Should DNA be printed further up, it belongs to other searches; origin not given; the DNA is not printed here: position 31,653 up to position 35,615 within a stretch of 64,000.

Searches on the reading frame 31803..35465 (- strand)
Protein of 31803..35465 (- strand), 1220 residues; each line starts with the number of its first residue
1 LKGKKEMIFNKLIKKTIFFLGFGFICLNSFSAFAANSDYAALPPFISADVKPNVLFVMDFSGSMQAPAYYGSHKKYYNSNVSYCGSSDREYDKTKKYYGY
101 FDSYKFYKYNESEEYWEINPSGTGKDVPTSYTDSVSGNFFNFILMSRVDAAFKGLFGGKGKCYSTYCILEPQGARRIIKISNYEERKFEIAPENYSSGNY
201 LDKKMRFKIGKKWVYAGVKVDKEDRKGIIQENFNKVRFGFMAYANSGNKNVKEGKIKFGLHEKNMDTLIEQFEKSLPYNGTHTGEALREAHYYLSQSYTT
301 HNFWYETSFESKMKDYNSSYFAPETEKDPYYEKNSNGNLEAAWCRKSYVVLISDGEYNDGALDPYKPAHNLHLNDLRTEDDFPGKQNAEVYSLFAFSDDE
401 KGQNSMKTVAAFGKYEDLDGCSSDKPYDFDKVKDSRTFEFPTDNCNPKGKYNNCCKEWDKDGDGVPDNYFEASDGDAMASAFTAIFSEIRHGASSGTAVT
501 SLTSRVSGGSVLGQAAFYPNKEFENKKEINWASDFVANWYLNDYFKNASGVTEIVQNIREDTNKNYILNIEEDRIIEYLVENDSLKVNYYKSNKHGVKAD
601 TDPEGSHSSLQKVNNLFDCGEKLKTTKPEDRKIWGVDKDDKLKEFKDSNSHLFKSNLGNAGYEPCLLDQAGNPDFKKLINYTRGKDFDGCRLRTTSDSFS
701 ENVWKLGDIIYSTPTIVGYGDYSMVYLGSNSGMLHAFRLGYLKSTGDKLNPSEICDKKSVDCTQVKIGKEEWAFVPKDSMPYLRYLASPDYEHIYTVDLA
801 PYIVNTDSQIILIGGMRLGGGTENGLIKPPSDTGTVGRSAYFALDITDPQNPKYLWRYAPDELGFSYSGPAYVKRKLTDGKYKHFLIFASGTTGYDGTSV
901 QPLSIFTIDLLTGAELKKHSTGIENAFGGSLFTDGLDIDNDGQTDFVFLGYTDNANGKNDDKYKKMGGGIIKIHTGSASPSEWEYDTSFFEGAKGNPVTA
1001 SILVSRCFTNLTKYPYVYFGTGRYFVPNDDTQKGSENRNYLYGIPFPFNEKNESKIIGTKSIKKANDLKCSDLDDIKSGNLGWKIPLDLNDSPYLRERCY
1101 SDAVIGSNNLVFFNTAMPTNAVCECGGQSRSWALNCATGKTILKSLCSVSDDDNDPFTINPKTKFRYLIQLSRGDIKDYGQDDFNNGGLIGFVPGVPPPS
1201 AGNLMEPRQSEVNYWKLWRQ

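Call 4: search_protein_families(library=pfam, proteins=[window:31803-35465:-], max_evalue=0.01)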
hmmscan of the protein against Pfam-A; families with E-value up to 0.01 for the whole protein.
window:31803-35465:- (1220 aa): 0 families

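Call 10: search_protein_families(library=ncbifam, proteins=[window:31803-35465:-], max_evalue=0.1)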
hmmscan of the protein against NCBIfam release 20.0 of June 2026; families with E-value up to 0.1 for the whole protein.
window:31803-35465:- (1220 aa): 0 families

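Call 11: search_solved_structures(query=window:31803-35465:-, max_evalue=1, show_alignments=2)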
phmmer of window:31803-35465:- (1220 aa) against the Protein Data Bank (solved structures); distinct sequences matched with E-value up to 1: 1.
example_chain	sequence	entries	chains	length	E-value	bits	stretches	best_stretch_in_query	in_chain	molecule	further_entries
3hx6_A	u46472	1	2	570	6.3e-09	37.6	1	689-1044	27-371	Type 4 fimbrial biogenesis protein PilY1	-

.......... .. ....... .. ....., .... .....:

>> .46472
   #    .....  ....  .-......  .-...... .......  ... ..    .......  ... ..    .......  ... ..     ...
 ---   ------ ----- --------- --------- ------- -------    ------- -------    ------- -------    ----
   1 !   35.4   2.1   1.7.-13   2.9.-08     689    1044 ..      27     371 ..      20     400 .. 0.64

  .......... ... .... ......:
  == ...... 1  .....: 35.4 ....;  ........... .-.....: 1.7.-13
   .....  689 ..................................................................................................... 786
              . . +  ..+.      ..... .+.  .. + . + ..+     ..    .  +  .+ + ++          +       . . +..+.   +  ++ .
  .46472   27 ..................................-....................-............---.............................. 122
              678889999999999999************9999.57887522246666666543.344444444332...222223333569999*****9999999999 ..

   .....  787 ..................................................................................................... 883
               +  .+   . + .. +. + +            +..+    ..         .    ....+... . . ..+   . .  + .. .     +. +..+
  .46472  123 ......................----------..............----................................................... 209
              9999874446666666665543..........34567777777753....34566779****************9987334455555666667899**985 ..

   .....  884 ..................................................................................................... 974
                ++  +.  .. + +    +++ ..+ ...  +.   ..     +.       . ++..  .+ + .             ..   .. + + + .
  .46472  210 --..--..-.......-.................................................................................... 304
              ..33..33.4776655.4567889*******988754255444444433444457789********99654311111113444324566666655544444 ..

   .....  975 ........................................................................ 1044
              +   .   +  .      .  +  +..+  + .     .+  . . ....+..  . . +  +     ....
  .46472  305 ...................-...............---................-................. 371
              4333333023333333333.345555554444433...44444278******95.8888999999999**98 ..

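Call 27: find_homologous_proteins(query=window:31803-35465:-, max_evalue=1e-20)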
Query window:31803-35465:- (1220 aa): 356 proteins with E <= 1e-20 among 7441 candidates; the best 120 are listed.
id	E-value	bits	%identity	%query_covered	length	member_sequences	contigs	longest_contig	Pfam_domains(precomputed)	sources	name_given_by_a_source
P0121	0.0e+0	2856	100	100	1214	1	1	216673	PF28373.1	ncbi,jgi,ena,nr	ncbi:MAG: PilC/PilY family type IV pilus protein [Desulforegulaceae bacterium]|nr:PilC/PilY family t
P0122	0.0e+0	1681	64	95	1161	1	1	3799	PF28373.1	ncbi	ncbi:MAG: hypothetical protein ACQES1_10380 [Bacteroidota bacterium]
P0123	0.0e+0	1623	60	99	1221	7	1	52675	PF28373.1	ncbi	ncbi:MAG: pilus assembly protein [Desulfobacteraceae bacterium]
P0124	0.0e+0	1455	56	99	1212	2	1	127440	PF28373.1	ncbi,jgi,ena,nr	ncbi:MAG: hypothetical protein RBR08_07685 [Desulforegulaceae bacterium]|nr:hypothetical protein [De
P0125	0.0e+0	1360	52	99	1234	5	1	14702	PF28373.1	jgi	jgi:type IV pilus assembly protein PilY1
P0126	0.0e+0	1357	52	99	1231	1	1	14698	PF28373.1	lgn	-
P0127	0.0e+0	1355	52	99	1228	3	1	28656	PF28373.1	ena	-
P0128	0.0e+0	1340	52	98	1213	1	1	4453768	PF28373.1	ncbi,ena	-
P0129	0.0e+0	1335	52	99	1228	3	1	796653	PF28373.1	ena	-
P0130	0.0e+0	1333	51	99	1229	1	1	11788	PF28373.1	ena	-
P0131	0.0e+0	1329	51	100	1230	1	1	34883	PF28373.1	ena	-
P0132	0.0e+0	1300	50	99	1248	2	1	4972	PF28373.1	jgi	jgi:type IV pilus assembly protein PilY1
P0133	0.0e+0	1288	49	99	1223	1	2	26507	PF28373.1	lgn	-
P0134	0.0e+0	1284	51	97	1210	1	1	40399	PF28373.1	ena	-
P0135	0.0e+0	1282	49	99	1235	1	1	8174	PF28373.1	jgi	jgi:type IV pilus assembly protein PilY1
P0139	0.0e+0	1272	51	97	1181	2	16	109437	PF28373.1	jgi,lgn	jgi:type IV pilus assembly protein PilY1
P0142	0.0e+0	1261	49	99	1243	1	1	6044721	PF28373.1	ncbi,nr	ncbi:MAG: hypothetical protein HUN04_02360 [Desulfobacter sp.]|nr:MAG: hypothetical protein HUN04_02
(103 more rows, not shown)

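Call 30: find_related_loci(query=A4, collection=metagenome_contigs, flank=10000)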
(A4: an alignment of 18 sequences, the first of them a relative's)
Query A4 (1214 aa) in metagenome_contigs; peptide patterns used: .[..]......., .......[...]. (x = any residue, [..] = any of these).
600 stretches matched a pattern (row limit reached: there are more); 536 encode a relative of the query (tblastn E <= 1e-3); the best 80 are kept; 80 distinct loci.
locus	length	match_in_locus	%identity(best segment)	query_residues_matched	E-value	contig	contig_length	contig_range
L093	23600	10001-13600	32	7-1135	3e-146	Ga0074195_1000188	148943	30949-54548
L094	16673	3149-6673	30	8-1171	1e-138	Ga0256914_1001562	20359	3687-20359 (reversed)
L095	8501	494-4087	30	2-1133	3e-115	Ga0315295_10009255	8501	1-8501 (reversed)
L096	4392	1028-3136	35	456-1201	1e-111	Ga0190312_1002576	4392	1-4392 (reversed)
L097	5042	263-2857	32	334-1193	1e-107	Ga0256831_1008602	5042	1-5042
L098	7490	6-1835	37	609-1196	1e-104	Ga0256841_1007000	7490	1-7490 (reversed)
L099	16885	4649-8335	28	7-1134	3e-103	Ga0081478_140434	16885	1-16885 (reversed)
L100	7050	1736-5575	27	6-1128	2e-99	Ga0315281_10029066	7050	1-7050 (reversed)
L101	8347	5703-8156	30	25-799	2e-98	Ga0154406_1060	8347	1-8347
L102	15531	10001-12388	31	479-1209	3e-96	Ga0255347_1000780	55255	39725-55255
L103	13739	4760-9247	28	6-1133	2e-92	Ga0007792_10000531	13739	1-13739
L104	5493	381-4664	29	7-1144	9e-91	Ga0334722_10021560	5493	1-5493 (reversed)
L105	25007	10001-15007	32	11-907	1e-89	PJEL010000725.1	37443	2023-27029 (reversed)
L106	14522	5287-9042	27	5-1128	4e-89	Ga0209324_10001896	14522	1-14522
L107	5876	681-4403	27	33-1201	4e-87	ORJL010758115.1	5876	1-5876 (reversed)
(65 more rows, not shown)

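Call 32: find_encoding_contigs(protein=P0123, flank=8000, max_places=1)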
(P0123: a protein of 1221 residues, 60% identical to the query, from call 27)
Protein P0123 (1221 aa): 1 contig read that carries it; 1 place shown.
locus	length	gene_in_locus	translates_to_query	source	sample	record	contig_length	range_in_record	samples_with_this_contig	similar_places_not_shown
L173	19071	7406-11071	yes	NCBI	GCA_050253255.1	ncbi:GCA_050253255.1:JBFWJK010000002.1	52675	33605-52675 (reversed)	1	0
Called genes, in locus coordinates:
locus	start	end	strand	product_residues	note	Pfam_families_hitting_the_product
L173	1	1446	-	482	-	?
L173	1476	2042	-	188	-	PF14341:PilX_N (weak)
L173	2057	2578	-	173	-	PF07963:N_methyl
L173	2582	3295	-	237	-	PF07963:N_methyl, PF16074:PilW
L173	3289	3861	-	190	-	PF07963:N_methyl (weak), PF12019:GspH (weak)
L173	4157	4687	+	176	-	PF07963:N_methyl, PF12019:GspH (weak)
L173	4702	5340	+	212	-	PF07963:N_methyl (weak)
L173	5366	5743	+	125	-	PF07963:N_methyl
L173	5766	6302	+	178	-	PF14341:PilX_N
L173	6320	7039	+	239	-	PF13098:Thioredoxin_2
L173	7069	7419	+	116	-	-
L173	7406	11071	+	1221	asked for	PF28373:PilY1_homolog_dom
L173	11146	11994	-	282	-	PF26766:Choice_anch_L, PF07589:PEP_exosort_dom (weak)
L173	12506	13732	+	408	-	PF01966:HD (faint), PF08668:HDOD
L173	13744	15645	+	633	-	PF00990:GGDEF, PF00563:EAL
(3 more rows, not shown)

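Call 33: find_encoding_contigs(protein=P0124, flank=8000, max_places=1)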
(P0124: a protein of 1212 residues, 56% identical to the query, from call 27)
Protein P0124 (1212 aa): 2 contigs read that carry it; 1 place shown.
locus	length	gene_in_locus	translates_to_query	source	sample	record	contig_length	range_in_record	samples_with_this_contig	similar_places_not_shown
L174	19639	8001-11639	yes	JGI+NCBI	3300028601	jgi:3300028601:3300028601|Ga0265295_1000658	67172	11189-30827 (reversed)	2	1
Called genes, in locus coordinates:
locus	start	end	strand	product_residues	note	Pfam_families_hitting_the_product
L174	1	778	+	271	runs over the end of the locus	PF01694:Rhomboid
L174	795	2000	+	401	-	PF02441:Flavoprotein, PF04127:DFP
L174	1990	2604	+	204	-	PF03167:UDG (weak)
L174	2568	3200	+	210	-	-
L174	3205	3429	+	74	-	PF13275:S4_2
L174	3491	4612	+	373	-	PF13183:Fer4_8, PF13187:Fer4_9 (faint), PF13237:Fer4_10 (faint), PF12838:Fer4_7 (weak), PF13484:Fer4_16, PF13534:Fer4_17, PF02754:CCG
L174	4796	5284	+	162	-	PF07963:N_methyl (weak)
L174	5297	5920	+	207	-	PF07963:N_methyl, PF27121:PpdB (weak)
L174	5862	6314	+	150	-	PF07963:N_methyl (weak)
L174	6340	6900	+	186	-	PF14341:PilX_N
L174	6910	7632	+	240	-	PF10411:DsbC_N (faint), PF13098:Thioredoxin_2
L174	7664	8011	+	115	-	-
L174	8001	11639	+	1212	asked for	PF28373:PilY1_homolog_dom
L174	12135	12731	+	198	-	PF07963:N_methyl (weak), PF27121:PpdB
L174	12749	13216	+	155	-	PF07963:N_methyl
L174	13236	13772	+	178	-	PF14341:PilX_N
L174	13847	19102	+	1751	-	PF28373:PilY1_homolog_dom, PF07691:PA14 (weak), PF05567:T4P_PilY1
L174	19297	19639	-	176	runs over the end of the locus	PF01931:NTPase_I-T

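Call 34: find_encoding_contigs(protein=P0128, flank=8000, max_places=1)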
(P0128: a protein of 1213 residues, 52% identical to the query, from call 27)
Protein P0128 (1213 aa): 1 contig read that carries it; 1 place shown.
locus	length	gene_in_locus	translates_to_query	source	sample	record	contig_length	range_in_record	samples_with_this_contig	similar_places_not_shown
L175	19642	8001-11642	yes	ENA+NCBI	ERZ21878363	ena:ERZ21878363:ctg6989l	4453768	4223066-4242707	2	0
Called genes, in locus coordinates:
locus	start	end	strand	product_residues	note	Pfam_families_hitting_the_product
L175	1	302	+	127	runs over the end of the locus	PF07963:N_methyl, PF16732:ComP_DUS, PF14245:Pilin_PilA (weak), PF16734:Pilin_GH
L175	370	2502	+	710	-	PF13428:TPR_14 (faint), PF13374:TPR_10 (faint), PF13424:TPR_12, PF13431:TPR_17 (faint), PF13432:TPR_16 (faint), PF14559:TPR_19 (faint), PF00515:TPR_1 (faint), PF13181:TPR_8 (weak), +2 more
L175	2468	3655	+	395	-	PF07884:VKOR, PF13462:Thioredoxin_4, PF01323:DSBA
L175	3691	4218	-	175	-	PF13511:DUF4124 (weak)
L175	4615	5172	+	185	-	PF07963:N_methyl (weak), PF12019:GspH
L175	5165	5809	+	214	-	PF07963:N_methyl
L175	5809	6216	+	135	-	PF07963:N_methyl (weak)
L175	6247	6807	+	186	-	PF14341:PilX_N (weak)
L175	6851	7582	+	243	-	PF10411:DsbC_N (weak), PF13098:Thioredoxin_2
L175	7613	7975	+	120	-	-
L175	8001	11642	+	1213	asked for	PF28373:PilY1_homolog_dom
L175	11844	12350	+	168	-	-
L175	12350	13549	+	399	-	PF02441:Flavoprotein, PF04127:DFP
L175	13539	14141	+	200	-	PF03167:UDG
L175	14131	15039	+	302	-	PF02899:Phage_int_SAM_1 (weak), PF13495:Phage_int_SAM_4 (weak), PF02899:Phage_int_SAM_1 (weak), PF00589:Phage_integrase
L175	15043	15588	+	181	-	PF00227:Proteasome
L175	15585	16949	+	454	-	PF00004:AAA (weak), PF07728:AAA_5 (weak), PF13401:AAA_22 (faint), PF00004:AAA (weak), PF07724:AAA_2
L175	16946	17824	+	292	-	PF00696:AA_kinase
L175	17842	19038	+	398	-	PF00202:Aminotran_3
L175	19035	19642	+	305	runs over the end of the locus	PF02729:OTCace_N, PF00185:OTCace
